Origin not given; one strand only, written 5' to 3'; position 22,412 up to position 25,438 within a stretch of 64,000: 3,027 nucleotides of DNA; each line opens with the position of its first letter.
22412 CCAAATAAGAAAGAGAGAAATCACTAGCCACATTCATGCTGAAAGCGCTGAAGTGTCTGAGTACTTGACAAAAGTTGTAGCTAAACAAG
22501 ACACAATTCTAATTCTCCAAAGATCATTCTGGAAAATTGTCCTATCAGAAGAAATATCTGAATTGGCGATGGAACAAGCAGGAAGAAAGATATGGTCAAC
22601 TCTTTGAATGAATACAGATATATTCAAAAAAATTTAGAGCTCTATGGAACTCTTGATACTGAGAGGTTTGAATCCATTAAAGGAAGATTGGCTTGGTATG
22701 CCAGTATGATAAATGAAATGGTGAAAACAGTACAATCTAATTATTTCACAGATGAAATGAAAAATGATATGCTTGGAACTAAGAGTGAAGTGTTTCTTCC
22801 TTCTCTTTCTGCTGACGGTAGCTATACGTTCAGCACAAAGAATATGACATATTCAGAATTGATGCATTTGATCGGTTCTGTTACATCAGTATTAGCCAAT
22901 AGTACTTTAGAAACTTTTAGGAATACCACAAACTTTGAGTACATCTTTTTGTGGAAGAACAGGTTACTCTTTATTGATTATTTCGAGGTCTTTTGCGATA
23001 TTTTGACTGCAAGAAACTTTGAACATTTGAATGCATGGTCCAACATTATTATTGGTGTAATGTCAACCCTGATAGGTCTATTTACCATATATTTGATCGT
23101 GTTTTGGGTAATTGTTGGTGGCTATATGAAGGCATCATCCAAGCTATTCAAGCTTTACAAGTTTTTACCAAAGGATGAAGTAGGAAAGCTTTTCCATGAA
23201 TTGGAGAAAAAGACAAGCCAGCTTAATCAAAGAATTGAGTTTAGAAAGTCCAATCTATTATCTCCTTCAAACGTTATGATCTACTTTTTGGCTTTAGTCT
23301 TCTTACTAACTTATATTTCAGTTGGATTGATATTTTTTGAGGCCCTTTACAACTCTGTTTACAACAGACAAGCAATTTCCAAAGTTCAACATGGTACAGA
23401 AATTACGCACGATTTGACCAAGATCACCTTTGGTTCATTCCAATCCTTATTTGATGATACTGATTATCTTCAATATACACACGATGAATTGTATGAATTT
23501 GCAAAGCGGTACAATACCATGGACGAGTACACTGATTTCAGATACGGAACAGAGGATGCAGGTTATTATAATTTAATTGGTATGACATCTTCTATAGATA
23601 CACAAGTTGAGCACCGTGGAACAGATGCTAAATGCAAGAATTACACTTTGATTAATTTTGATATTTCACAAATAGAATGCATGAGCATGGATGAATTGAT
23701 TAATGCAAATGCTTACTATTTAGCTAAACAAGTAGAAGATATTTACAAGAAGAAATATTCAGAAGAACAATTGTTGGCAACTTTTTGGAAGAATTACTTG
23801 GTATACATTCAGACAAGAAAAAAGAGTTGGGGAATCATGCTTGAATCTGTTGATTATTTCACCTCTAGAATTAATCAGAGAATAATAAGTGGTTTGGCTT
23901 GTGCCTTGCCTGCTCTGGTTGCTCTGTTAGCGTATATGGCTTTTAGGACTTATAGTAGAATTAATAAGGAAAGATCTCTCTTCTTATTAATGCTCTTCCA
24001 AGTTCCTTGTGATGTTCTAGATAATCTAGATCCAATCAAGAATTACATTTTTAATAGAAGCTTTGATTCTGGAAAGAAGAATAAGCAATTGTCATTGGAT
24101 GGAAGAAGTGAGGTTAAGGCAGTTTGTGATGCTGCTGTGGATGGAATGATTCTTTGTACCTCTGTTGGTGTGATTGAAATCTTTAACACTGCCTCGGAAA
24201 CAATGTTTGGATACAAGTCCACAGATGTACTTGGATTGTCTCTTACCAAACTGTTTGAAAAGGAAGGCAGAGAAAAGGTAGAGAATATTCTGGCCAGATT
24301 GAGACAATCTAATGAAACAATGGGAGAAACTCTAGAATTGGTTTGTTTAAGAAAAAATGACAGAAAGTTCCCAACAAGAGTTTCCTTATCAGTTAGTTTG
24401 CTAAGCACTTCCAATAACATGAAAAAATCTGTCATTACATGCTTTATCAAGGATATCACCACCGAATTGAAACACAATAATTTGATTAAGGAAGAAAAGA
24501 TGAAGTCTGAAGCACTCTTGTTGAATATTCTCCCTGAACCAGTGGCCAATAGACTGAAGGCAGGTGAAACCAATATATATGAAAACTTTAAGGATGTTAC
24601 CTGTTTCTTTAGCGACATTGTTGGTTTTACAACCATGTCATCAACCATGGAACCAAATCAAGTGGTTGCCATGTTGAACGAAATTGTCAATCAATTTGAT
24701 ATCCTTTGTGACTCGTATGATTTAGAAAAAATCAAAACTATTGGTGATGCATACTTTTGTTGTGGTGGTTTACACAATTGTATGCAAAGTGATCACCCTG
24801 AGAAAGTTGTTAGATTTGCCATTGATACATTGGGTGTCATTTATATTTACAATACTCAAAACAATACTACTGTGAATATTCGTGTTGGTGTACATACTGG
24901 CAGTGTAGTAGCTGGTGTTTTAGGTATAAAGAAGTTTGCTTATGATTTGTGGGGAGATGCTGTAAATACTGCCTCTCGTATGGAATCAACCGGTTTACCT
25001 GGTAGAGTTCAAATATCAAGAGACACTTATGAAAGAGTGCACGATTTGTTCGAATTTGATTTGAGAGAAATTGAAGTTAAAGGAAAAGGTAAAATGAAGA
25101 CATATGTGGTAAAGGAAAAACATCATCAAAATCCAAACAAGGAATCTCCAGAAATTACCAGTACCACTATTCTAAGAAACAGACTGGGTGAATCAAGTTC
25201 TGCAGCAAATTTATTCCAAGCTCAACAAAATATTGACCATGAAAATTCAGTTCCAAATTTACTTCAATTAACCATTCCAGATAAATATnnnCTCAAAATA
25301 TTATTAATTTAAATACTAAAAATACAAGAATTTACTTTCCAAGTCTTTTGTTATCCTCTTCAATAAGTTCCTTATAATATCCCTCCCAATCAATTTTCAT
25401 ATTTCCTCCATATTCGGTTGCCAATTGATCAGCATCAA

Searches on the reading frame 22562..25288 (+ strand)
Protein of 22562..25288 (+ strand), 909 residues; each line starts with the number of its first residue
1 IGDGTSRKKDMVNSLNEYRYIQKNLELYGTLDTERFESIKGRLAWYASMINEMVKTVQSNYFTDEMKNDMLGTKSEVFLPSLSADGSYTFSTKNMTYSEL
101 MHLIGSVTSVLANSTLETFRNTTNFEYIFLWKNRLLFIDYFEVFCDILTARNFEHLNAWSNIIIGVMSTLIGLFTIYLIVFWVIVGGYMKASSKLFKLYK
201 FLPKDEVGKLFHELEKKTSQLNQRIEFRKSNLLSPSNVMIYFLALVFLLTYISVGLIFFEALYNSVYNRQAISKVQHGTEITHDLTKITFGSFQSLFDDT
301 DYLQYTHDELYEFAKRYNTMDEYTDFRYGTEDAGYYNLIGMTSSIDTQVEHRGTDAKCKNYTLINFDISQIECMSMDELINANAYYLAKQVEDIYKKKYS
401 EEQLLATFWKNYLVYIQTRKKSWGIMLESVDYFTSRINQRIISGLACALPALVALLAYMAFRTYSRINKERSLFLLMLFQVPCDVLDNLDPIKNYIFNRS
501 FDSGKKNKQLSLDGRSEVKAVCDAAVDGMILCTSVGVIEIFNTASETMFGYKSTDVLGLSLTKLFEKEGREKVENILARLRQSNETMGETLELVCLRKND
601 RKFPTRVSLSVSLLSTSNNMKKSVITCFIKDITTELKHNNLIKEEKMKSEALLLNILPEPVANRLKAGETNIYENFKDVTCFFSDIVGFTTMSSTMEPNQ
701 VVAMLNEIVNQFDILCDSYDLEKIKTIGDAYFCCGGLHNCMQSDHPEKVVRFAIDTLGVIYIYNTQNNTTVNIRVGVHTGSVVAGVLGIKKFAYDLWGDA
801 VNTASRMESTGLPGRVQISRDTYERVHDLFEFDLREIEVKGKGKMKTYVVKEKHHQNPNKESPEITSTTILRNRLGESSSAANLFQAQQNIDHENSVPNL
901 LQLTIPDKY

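Call 10: find_homologous_proteins(query=window:22562-25288:+, max_evalue=1e-10)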
Query window:22562-25288:+ (909 aa): 13 proteins with E <= 1e-10 among 7023 candidates.
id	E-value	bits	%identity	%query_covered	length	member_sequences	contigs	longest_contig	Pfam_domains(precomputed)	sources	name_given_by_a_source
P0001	0.0e+0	1932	100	94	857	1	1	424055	PF13426.14,PF00211.26,PF00989.32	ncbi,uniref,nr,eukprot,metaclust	ncbi:predicted protein [Naegleria gruberi]|uniref:Predicted protein n=1 Tax=Naegleria gruberi TaxID=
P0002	4.1e-42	163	42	24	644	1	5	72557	PF13414.13,PF13176.13,PF13428.13,PF13374.13,PF17874.8,PF00515.35,PF13424.13,PF13432.13,PF00211.26,PF13181.13,PF07719.24,PF13174.13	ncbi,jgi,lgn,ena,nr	ncbi:MAG TPA: adenylate/guanylate cyclase domain-containing protein [Chitinophagaceae bacterium]|nr:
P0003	1.4e-41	161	43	24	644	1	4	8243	PF13414.13,PF13176.13,PF13428.13,PF13374.13,PF17874.8,PF00515.35,PF13424.13,PF13432.13,PF00211.26,PF13181.13,PF07719.24,PF13174.13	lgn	-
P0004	1.5e-41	161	41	24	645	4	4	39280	PF13414.13,PF13176.13,PF13428.13,PF13374.13,PF17874.8,PF00515.35,PF13424.13,PF13432.13,PF00211.26,PF13181.13,PF07719.24,PF13174.13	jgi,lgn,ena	-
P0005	1.5e-41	161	42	24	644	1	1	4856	PF00515.35,PF13424.13,PF13176.13,PF13432.13,PF00211.26,PF13181.13,PF07719.24,PF13174.13,PF13374.13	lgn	-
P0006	1.8e-41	160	42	24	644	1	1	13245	PF13414.13,PF13176.13,PF13428.13,PF13374.13,PF17874.8,PF00515.35,PF13424.13,PF13432.13,PF00211.26,PF13181.13,PF07719.24,PF13174.13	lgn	-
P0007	1.9e-41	160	42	24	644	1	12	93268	PF13414.13,PF13176.13,PF13428.13,PF13374.13,PF17874.8,PF00515.35,PF13424.13,PF13432.13,PF00211.26,PF13181.13,PF07719.24,PF13174.13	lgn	-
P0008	1.9e-41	160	42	24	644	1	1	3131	PF13414.13,PF13176.13,PF13428.13,PF13374.13,PF17874.8,PF00515.35,PF13424.13,PF13432.13,PF00211.26,PF13181.13,PF07719.24,PF13174.13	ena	-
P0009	2.1e-41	160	42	24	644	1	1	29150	PF17874.8,PF00515.35,PF13424.13,PF13176.13,PF13432.13,PF13428.13,PF00211.26,PF13181.13,PF07719.24,PF13174.13,PF13374.13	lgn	-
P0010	1.2e-40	158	41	24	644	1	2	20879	PF13414.13,PF13176.13,PF13428.13,PF13374.13,PF17874.8,PF00515.35,PF13424.13,PF13432.13,PF00211.26,PF13181.13,PF07719.24,PF13174.13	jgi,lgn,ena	-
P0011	1.0e-31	128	39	22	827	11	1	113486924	PF07714.24,PF00069.32,PF07701.21,PF00211.26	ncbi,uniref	ncbi:atrial natriuretic peptide receptor 1-like [Mytilus trossulus]|uniref:atrial natriuretic peptid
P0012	5.1e-31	126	27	39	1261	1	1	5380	PF00211.26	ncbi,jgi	jgi:class 3 adenylate cyclase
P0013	1.6e-12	65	29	20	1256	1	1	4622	PF13240.12,PF17874.8,PF12773.14,PF24463.2,PF13424.13,PF00211.26,PF13248.12,PF13191.13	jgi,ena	-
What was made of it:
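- Tried and rejected: The first word-indexed protein search with P1 returned almost only bacterial cyclases and missed P2 and Acrasis (call 10).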

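Call 11: find_encoding_contigs(protein=P0001, flank=10000, max_places=3)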
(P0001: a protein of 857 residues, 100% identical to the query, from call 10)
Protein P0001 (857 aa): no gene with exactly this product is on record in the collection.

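Call 31: search_protein_families(library=pfam, proteins=[P0001], max_evalue=0.001)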
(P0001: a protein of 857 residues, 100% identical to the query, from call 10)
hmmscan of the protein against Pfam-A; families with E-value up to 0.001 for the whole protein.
P0001 (857 aa): 3 families
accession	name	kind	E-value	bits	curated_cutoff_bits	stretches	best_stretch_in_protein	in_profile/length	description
PF00211.25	Guanylate_cyc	-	6.8e-58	195.7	21.9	1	622-799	4-182/183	Adenylate and Guanylate cyclase catalytic domain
PF13426.13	PAS_9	-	4.3e-16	59.5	27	1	475-581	2-102/103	PAS domain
PF00989.32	PAS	-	1.4e-05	25.5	22.6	1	465-560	2-96/113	PAS fold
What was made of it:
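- On Class III adenylate/guanylate cyclase (Pfam PF00211): P1 and Acrasis match 4-182 (call 31).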

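Call 37: find_encoding_contigs(protein=P0011, flank=500, max_places=1)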
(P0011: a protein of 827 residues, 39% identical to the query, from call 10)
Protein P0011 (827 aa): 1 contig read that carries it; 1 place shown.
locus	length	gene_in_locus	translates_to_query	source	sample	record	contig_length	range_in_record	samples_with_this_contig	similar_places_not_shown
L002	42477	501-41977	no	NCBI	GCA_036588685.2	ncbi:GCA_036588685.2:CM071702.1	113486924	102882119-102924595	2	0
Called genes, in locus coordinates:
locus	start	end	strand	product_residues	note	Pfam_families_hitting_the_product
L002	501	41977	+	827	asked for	PF00069:Pkinase, PF07714:PK_Tyr_Ser-Thr, PF07701:HNOBA (weak), PF00211:Guanylate_cyc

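Call 46: search_protein_representatives(protein=P0001)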
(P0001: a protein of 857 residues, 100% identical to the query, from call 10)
Query: 857 residues. Proteins with E-value up to 0.001 (for the whole library): 70381; up to 1e-10: 25775; up to 1e-30: 10692. The best 150 are listed.
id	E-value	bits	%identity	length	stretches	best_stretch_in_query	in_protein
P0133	2.4e-208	710.8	43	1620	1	1-842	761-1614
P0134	2.9e-172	591.4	62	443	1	194-630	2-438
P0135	1.9e-152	525.9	46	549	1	69-607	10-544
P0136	9.7e-144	497.1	39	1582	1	4-807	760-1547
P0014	2.9e-136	472.4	54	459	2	187-485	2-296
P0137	2.9e-136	472.3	36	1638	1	4-811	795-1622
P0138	5.3e-131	454.9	38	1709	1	6-810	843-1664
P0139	7.7e-127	441.2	37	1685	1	37-804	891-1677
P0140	3.1e-124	432.6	38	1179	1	58-808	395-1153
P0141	9.3e-124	431.0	39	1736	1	7-806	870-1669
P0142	1.6e-122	426.9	59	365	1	496-835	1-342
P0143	1.6e-122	426.9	37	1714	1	26-830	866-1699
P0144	1.4e-121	423.8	37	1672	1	41-805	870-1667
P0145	3.5e-121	422.4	38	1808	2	67-713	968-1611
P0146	7.2e-120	418.1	38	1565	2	318-809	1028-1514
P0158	4.1e-102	359.4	51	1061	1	416-805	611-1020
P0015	1.2e-100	354.5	34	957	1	28-800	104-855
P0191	2.3e-74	267.6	60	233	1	583-805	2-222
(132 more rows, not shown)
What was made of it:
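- Tried and rejected: The exhaustive representative search (call 46) was needed to find the family.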

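Call 47: list_cluster_members(proteins=[P0133, P0134, P0135, P0136, P0137, P0138, P0140, P0142, P0158, P0191])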
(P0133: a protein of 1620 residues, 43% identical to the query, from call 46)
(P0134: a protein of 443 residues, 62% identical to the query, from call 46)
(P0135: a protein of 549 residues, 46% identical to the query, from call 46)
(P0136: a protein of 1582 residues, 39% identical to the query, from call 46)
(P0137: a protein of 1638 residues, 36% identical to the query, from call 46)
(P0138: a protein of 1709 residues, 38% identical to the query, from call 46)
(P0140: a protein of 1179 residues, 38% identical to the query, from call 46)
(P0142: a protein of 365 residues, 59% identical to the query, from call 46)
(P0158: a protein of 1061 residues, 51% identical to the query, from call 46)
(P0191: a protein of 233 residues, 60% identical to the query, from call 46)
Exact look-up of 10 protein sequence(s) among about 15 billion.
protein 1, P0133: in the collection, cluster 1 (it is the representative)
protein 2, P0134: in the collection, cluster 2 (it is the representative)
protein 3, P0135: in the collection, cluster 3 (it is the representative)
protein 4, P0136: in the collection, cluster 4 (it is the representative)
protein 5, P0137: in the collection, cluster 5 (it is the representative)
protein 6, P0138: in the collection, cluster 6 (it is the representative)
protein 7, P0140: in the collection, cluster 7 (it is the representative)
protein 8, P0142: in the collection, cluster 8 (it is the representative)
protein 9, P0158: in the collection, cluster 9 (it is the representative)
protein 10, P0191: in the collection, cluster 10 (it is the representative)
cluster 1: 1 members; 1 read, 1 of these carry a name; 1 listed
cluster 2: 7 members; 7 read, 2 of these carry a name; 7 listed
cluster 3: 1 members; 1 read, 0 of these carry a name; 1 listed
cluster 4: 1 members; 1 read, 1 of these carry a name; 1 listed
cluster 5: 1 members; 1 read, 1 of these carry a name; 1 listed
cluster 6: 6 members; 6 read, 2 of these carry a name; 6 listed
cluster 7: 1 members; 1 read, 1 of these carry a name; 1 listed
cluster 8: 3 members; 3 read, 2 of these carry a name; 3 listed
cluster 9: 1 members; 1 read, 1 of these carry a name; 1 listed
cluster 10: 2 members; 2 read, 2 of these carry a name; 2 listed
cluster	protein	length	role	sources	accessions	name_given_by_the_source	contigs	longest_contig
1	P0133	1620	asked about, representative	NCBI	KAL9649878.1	hypothetical protein ABK040_011351 [Willaertia magna]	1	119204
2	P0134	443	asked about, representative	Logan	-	-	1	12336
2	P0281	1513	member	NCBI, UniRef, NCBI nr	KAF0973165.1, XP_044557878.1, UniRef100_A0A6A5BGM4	hypothetical protein FDP41_008372 [Naegleria fowleri] | Adenylate and Guanylate cyclase catalytic domain containing protein n=1 Tax=Naegleria ... | uncharacterized protein FDP41_008372 [Naegleria fowleri]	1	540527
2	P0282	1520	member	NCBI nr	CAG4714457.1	unnamed protein product [Naegleria fowleri]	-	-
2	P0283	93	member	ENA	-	-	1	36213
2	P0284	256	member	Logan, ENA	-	-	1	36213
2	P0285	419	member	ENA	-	-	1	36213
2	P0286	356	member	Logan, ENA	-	-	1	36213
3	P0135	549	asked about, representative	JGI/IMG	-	-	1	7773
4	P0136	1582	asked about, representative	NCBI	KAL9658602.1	hypothetical protein ABK040_006139 [Willaertia magna]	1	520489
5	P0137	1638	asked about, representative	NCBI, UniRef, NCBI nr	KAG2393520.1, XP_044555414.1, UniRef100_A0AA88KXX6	hypothetical protein C9374_007051 [Naegleria lovaniensis] | Adenylate and Guanylate cyclase catalytic domain containing protein n=1 Tax=Naegleria ... | uncharacterized protein C9374_007051 [Naegleria lovaniensis]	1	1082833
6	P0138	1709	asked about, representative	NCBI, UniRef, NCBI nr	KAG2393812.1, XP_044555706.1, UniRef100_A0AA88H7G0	hypothetical protein C9374_003576 [Naegleria lovaniensis] | Adenylate and Guanylate cyclase catalytic domain containing protein n=1 Tax=Naegleria ... | uncharacterized protein C9374_003576 [Naegleria lovaniensis]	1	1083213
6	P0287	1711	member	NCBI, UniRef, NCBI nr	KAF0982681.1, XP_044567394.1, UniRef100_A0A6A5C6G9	hypothetical protein FDP41_011611 [Naegleria fowleri] | Guanylate cyclase domain-containing protein n=1 Tax=Naegleria fowleri TaxID=5763 ... | uncharacterized protein FDP41_011611 [Naegleria fowleri]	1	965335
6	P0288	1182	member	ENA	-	-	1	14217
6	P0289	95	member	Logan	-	-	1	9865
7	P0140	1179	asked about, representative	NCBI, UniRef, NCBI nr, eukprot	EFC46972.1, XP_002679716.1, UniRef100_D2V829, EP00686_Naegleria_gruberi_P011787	hypothetical protein NAEGRDRAFT_78958 [Naegleria gruberi] | Uncharacterized protein FM179 n=1 Tax=Naegleria gruberi TaxID=5762 RepID=D2V829_NAEGR | uncharacterized protein NAEGRDRAFT_78958 [Naegleria gruberi]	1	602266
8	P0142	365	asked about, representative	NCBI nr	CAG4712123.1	unnamed protein product [Naegleria fowleri]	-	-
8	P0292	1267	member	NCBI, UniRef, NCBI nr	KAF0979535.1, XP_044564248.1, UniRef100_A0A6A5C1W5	hypothetical protein FDP41_001452 [Naegleria fowleri] | Guanylate cyclase domain-containing protein n=1 Tax=Naegleria fowleri TaxID=5763 ... | uncharacterized protein FDP41_001452 [Naegleria fowleri]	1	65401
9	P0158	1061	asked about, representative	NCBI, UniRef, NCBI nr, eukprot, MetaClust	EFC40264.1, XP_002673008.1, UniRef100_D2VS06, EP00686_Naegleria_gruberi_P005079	predicted protein [Naegleria gruberi] | Predicted protein n=1 Tax=Naegleria gruberi TaxID=5762 RepID=D2VS06_NAEGR | uncharacterized protein NAEGRDRAFT_59061 [Naegleria gruberi]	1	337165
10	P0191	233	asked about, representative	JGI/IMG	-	guanylate cyclase 2F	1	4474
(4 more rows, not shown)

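Call 48: find_encoding_contigs(protein=P0281, flank=1000, max_places=1)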
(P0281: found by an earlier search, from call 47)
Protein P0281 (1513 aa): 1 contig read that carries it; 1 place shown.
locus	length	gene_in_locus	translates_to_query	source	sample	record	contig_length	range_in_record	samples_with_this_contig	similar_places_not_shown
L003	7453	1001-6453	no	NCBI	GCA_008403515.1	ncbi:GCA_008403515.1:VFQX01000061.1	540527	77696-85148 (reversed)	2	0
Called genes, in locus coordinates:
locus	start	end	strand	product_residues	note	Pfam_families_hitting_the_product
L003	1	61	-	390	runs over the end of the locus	PF26356:Pelota_N, PF03464:eRF1_2, PF03465:eRF1_3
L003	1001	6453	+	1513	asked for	PF00989:PAS (faint), PF25474:TPR_TmcB, PF13426:PAS_9, PF00211:Guanylate_cyc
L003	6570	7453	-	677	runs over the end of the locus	PF17391:Urocanase_N, PF01175:Urocanase, PF17392:Urocanase_C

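Call 50: find_encoding_contigs(protein=P0133, flank=500, max_places=1)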
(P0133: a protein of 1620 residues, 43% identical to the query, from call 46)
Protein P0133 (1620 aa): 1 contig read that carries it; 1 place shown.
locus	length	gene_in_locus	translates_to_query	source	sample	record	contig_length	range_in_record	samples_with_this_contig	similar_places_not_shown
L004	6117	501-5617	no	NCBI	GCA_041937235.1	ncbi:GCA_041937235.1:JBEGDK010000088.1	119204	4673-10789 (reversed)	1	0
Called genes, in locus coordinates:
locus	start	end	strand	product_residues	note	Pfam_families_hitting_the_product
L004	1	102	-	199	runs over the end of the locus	PF00043:GST_C, PF14497:GST_C_3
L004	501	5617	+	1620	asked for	PF25474:TPR_TmcB, PF00989:PAS (faint), PF13426:PAS_9, PF00211:Guanylate_cyc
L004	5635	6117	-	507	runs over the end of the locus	-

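Call 51: find_encoding_contigs(protein=P0292, flank=500, max_places=1)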
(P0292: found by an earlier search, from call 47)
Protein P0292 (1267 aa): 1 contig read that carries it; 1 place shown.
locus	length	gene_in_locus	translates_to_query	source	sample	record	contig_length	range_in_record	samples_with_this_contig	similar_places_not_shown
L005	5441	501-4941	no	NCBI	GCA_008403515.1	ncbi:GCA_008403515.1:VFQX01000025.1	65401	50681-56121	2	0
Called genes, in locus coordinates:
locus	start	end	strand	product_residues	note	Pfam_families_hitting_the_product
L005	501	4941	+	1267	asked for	PF25474:TPR_TmcB, PF00989:PAS, PF13426:PAS_9, PF00211:Guanylate_cyc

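Call 52: find_encoding_contigs(protein=P0137, flank=500, max_places=1)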
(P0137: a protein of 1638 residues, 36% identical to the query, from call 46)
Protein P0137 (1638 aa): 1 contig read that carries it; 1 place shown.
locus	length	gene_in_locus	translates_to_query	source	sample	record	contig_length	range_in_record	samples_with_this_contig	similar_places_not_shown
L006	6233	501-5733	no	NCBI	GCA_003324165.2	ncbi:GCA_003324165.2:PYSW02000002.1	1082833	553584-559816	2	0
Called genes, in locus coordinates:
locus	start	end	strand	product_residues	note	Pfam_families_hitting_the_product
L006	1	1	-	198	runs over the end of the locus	PF02798:GST_N, PF00043:GST_C, PF14497:GST_C_3, PF13410:GST_C_2 (weak)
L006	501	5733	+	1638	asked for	PF25474:TPR_TmcB, PF00989:PAS, PF13426:PAS_9, PF00211:Guanylate_cyc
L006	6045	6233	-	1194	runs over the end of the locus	PF24797:Beta-prop_WDR35_TULP_N, PF25174:Beta-prop_THOC3, PF23381:Beta-prop_IFT122_1st, PF23390:Beta-prop_WDR35_2nd, PF23387:TPR_IFT80_172, PF24762:TPR_IF140-IFT172, PF25295:TPR_IFT122, PF25170:TPR_WDR35, +15 more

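Call 58: find_encoding_contigs(protein=P0135, flank=6000, max_places=1)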
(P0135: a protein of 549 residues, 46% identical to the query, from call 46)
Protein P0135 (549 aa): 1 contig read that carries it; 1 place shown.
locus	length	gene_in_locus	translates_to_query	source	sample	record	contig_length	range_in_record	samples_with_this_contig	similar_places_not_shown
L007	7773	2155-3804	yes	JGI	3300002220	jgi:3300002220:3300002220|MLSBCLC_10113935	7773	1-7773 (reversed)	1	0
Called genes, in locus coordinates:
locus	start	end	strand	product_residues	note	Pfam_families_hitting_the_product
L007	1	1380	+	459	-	?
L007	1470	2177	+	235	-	-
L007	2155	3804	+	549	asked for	PF13426:PAS_9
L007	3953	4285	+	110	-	PF00211:Guanylate_cyc (weak)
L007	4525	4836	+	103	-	PF00211:Guanylate_cyc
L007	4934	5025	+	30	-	-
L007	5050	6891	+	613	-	PF16184:Cadherin_3 (weak)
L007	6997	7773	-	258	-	?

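Call 59: find_encoding_contigs(protein=P0136, flank=300, max_places=1)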
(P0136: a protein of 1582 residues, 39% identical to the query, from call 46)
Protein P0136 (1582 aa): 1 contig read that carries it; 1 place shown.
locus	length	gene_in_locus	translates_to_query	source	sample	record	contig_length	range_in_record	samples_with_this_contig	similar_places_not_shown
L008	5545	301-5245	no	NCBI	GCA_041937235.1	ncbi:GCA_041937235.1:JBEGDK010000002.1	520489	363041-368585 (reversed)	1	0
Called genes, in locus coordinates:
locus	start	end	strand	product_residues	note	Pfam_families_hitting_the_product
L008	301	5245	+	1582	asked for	PF25474:TPR_TmcB, PF00989:PAS (weak), PF13426:PAS_9, PF00211:Guanylate_cyc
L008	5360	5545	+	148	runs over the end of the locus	-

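Call 60: find_encoding_contigs(protein=P0287, flank=300, max_places=1)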
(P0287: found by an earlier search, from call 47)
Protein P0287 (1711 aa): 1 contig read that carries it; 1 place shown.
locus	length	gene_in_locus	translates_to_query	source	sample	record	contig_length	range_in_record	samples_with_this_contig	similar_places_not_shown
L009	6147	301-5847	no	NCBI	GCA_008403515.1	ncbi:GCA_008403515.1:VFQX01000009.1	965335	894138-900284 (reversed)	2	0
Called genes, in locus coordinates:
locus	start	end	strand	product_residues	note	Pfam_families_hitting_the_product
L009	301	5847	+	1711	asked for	PF25474:TPR_TmcB, PF00989:PAS (weak), PF13426:PAS_9, PF00211:Guanylate_cyc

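Call 70: find_encoding_contigs(protein=P0138, flank=300, max_places=1)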
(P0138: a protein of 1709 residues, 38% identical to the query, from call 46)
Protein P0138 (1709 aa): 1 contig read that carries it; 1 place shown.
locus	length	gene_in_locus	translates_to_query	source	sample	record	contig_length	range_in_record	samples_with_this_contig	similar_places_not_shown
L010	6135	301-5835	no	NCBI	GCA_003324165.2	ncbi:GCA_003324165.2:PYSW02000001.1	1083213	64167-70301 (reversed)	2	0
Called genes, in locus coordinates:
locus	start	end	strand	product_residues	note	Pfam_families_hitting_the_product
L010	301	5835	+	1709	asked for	PF25474:TPR_TmcB, PF00989:PAS (weak), PF13426:PAS_9, PF00211:Guanylate_cyc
